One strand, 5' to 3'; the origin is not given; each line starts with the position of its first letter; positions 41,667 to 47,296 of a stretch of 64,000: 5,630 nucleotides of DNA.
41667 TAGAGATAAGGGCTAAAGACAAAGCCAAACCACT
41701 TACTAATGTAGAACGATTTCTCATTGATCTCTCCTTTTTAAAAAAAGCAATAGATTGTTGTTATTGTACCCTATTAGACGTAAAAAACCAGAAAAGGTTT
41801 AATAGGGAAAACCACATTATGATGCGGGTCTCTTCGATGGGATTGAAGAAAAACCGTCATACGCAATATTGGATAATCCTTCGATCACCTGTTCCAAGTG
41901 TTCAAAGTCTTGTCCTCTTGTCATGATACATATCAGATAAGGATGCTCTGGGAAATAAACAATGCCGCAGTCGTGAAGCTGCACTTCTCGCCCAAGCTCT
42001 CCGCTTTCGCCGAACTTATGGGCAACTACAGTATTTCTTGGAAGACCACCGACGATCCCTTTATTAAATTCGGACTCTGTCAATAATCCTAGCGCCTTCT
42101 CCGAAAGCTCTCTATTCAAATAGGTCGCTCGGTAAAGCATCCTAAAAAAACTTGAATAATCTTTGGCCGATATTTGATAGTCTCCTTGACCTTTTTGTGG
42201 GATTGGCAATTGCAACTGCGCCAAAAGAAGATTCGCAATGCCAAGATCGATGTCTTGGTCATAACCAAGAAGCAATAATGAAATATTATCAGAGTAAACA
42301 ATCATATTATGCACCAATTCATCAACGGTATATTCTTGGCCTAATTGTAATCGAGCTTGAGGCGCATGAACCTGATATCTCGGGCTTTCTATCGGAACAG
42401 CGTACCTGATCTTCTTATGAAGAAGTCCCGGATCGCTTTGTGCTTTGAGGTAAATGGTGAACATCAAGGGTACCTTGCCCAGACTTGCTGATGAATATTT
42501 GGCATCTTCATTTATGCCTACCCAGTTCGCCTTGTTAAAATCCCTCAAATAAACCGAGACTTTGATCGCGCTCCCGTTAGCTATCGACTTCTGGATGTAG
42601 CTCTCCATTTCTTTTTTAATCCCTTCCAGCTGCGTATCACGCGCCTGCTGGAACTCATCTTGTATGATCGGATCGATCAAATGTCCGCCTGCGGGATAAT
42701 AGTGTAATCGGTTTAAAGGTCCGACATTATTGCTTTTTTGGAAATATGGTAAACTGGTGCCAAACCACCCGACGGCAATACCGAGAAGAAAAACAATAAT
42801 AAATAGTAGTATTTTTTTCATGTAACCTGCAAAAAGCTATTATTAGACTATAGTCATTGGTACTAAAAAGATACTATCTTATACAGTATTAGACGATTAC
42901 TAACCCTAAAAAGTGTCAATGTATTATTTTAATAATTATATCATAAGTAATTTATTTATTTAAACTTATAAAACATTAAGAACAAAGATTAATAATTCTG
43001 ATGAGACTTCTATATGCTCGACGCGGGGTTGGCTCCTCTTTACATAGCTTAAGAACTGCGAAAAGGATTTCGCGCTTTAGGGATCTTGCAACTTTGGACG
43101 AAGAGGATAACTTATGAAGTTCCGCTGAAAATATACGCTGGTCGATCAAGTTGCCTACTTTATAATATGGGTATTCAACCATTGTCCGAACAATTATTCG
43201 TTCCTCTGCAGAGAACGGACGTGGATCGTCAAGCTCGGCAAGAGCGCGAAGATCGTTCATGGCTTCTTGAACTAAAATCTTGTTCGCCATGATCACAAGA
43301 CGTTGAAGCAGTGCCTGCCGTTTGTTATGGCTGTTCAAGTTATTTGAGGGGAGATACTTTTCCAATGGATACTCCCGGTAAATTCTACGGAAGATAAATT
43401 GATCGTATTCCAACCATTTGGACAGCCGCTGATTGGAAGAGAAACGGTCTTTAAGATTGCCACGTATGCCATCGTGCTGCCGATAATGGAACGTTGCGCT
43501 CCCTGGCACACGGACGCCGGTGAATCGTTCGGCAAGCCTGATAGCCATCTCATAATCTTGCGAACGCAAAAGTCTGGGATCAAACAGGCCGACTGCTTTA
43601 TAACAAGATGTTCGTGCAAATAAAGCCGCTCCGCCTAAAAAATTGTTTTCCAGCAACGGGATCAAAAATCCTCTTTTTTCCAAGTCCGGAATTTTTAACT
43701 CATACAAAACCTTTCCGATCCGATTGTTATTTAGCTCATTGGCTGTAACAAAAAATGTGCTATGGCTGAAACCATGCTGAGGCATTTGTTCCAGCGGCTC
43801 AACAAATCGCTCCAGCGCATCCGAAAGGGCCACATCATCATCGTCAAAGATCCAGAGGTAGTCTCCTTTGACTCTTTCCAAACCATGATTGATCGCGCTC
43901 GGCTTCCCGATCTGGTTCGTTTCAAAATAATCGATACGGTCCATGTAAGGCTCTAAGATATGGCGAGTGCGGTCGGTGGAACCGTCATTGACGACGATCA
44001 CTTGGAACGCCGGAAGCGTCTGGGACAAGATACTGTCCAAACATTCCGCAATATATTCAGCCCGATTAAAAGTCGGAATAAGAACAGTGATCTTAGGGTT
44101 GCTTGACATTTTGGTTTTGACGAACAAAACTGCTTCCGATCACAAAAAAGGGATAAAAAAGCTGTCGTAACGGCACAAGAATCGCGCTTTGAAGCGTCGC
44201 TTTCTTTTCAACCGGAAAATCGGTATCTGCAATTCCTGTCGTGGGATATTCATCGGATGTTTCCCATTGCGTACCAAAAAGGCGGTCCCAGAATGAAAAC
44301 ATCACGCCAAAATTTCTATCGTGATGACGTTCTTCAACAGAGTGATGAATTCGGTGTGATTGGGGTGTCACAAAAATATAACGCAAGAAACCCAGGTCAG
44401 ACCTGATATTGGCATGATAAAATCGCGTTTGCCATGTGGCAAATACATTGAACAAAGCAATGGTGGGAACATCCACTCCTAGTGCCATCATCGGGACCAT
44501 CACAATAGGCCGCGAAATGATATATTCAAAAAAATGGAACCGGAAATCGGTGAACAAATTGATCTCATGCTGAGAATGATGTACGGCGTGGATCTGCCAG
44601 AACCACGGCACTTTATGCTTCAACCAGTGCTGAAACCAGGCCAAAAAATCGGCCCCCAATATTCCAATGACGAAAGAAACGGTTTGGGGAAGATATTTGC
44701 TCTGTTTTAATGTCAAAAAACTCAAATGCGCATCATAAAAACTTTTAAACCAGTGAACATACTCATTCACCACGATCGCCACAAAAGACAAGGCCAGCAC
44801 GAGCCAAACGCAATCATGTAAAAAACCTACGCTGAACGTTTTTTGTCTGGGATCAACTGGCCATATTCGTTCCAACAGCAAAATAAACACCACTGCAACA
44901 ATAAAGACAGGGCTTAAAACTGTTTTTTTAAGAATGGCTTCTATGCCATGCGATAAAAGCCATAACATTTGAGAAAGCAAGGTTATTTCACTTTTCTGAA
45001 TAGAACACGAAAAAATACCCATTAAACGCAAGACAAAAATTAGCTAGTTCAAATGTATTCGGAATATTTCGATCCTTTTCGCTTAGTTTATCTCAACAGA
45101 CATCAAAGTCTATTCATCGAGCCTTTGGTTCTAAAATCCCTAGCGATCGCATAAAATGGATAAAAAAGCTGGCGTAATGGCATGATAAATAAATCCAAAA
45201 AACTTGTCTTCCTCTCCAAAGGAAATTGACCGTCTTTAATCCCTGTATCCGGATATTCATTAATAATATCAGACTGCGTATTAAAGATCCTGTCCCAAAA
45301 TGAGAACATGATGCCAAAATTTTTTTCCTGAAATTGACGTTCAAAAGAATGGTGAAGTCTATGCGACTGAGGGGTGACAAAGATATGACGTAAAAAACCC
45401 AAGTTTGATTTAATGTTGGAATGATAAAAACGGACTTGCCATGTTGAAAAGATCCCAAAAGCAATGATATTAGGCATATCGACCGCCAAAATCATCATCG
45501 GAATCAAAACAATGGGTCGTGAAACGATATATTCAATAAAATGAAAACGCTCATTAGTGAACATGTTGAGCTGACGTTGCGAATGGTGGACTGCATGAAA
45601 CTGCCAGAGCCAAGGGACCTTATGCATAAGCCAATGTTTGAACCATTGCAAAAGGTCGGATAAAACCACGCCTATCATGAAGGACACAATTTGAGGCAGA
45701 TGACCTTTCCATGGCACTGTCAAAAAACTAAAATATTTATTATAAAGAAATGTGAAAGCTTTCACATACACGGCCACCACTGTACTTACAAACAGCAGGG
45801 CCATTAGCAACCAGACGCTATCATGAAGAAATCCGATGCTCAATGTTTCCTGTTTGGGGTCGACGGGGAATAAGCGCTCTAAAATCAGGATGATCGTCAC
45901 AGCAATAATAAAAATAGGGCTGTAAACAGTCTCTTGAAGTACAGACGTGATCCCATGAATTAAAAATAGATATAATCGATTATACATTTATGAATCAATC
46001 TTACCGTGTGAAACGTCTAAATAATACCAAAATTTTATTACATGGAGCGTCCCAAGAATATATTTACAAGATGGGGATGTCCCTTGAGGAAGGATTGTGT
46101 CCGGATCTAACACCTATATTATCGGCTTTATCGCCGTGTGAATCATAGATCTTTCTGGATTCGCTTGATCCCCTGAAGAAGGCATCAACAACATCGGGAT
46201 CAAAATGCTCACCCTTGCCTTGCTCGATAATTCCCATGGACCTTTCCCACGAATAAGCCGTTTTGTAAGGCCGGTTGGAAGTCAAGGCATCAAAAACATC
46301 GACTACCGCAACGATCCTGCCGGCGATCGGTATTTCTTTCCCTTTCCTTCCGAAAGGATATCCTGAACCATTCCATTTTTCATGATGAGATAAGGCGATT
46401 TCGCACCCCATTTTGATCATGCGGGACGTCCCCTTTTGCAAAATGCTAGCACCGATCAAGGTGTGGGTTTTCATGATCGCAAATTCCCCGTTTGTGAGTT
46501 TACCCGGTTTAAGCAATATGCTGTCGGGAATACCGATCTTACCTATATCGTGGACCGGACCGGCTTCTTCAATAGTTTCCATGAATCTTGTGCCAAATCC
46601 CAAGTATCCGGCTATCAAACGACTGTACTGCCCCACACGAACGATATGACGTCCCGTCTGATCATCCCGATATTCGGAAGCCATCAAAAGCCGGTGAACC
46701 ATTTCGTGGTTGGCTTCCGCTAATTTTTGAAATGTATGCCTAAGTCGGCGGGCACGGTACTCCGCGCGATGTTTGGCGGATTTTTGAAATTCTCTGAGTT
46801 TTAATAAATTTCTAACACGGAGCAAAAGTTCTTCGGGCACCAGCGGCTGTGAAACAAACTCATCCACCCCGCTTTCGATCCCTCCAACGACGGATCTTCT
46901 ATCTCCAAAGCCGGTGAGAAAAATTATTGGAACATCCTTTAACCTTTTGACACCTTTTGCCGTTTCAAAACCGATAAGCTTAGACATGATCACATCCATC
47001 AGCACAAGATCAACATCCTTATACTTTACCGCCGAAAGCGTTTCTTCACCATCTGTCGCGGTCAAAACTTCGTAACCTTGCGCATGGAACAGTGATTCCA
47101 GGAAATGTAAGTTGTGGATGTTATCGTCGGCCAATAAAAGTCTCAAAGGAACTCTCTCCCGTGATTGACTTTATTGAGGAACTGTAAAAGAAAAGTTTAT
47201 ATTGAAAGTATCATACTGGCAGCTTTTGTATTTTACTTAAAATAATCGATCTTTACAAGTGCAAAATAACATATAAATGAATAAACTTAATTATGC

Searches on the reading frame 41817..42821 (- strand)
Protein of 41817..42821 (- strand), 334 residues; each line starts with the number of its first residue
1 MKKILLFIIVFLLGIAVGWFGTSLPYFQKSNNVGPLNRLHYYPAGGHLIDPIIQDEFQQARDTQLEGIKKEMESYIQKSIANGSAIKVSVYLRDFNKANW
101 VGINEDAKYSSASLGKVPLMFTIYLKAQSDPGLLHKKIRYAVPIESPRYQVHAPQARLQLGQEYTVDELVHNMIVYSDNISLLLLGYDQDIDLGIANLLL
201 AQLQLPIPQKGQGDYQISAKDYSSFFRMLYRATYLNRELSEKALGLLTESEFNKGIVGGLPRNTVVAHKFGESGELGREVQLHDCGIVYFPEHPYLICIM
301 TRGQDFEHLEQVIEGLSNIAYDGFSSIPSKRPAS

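Call 80: search_protein_families(library=pfam, proteins=[window:41817-42821:-], max_evalue=0.00001)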
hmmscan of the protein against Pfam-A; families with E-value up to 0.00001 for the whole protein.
window:41817-42821:- (334 aa): 1 family
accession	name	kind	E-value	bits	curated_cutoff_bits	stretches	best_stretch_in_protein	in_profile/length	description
PF13354.11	Beta-lactamase2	-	4e-30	105.2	22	1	89-301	1-214/214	Beta-lactamase enzyme family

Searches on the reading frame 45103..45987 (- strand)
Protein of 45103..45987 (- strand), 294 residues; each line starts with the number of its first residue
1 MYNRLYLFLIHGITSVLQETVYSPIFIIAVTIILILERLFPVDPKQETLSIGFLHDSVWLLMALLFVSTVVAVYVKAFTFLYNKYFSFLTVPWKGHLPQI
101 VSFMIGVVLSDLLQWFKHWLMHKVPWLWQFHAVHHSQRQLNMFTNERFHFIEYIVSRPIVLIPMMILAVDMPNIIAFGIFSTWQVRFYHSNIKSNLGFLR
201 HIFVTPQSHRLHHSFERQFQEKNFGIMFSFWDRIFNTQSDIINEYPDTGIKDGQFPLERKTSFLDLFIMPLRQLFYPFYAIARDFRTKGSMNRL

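Call 46: search_protein_families(library=pfam, proteins=[window:45103-45987:-], max_evalue=0.001)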
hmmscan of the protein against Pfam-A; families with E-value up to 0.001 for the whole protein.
window:45103-45987:- (294 aa): 1 family
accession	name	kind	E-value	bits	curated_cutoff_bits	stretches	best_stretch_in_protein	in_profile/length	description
PF04116.19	FA_hydroxylase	-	1.4e-29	103.6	31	1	103-237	1-132/132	Fatty acid hydroxylase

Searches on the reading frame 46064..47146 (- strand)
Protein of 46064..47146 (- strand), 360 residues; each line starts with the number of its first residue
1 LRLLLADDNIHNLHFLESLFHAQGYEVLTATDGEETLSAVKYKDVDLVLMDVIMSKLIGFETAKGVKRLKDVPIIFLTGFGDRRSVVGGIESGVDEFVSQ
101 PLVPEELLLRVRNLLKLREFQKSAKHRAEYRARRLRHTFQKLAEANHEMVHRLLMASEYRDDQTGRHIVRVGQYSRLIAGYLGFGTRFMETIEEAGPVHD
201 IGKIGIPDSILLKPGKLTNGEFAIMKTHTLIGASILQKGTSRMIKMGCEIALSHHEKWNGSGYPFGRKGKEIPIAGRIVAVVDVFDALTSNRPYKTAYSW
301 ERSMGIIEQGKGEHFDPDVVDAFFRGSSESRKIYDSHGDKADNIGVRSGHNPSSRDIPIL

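Call 46: search_protein_families(library=pfam, proteins=[window:46064-47146:-], max_evalue=0.001)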
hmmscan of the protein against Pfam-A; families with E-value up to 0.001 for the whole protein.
window:46064-47146:- (360 aa): 3 families
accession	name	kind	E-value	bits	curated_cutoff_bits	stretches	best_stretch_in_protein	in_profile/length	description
PF13487.12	HD_5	-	1.2e-32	113.4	27.2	1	161-319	11-170/170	HD domain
PF00072.30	Response_reg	-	3.9e-20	72.5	30.2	1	4-111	2-110/111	Response regulator receiver domain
PF01966.28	HD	-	8.4e-20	71.6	22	1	165-287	2-115/116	HD domain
